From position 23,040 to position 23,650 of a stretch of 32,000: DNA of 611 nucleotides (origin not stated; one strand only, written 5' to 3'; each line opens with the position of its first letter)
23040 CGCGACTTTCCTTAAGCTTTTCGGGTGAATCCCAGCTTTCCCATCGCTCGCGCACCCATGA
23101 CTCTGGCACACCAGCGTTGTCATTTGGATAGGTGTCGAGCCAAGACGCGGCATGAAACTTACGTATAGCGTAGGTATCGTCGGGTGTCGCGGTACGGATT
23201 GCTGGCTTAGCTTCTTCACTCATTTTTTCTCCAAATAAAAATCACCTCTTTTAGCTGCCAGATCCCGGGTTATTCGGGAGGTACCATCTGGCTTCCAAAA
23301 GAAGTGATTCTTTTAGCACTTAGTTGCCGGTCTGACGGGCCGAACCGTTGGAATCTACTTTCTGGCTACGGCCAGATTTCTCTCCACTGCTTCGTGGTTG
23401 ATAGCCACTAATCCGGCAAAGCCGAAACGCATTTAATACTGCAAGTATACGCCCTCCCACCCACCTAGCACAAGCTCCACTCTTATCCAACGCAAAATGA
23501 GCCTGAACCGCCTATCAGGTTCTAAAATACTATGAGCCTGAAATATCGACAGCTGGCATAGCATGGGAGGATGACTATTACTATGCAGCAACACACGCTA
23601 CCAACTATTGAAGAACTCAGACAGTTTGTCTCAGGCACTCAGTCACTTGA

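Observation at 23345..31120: Operon 2 (IleRS-2 cassette) is bracketed by two directly oriented, near-identical IS copies, a composite-transposon-like or amplifiable unit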

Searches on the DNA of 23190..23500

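Call 25: search_rna_families(source=window, start=23190, end=23500, threshold=evalue, max_evalue=10, show_alignments=2)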
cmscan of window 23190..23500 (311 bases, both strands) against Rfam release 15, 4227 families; matches with E-value up to 10: 4.
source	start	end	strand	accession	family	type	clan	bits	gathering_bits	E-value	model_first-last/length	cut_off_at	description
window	23256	23436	-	RF00230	T-box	Cis-reg; leader;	-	25.7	93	0.00051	1-219/219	no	T-box leader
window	23230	23316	-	RF00815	mir-244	Gene; miRNA;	-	19.2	62.5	0.16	1-94/94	no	mir-244 microRNA precursor family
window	23221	23279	-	RF02980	freshwater-2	Cis-reg;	-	14.5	49.9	7.9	1-84/84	no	freshwater-2 RNA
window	23201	23249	-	RF01121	sR38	Gene; snRNA; snoRNA; CD-box;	-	9.3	50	9.1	1-59/59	no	Small nucleolar RNA sR38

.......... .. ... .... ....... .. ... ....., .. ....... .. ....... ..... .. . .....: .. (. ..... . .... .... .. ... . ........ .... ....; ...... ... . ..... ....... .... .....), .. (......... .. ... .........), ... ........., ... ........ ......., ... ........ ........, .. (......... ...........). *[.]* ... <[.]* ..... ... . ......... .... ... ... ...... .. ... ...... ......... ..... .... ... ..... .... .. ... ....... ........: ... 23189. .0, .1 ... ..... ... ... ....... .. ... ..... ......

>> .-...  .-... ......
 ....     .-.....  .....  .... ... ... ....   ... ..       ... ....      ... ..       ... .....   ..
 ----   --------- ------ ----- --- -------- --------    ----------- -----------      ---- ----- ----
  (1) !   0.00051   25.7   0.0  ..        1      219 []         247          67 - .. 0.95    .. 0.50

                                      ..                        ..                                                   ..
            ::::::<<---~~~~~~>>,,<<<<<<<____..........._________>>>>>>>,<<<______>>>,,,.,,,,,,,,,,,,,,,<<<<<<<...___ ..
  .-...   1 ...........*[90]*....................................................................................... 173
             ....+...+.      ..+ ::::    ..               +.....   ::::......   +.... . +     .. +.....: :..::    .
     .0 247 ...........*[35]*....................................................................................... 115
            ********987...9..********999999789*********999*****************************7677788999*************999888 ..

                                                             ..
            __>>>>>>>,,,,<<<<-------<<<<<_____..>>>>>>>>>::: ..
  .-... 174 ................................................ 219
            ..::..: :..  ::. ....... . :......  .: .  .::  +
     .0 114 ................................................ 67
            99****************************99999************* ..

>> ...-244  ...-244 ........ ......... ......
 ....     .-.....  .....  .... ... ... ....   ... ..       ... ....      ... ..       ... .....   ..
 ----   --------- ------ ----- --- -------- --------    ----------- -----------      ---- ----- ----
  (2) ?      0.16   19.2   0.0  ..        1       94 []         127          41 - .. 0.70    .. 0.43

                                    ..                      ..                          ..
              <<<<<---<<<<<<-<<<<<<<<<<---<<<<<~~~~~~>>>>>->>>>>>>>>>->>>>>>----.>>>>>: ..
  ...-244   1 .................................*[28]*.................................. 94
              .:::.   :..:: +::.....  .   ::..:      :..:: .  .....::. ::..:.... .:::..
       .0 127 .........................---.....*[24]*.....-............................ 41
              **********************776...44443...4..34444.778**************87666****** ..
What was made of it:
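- On T-box leader (Rfam RF00230): A targeted search gives 25.7 bits against 93, E = 5e-4 (call 25).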
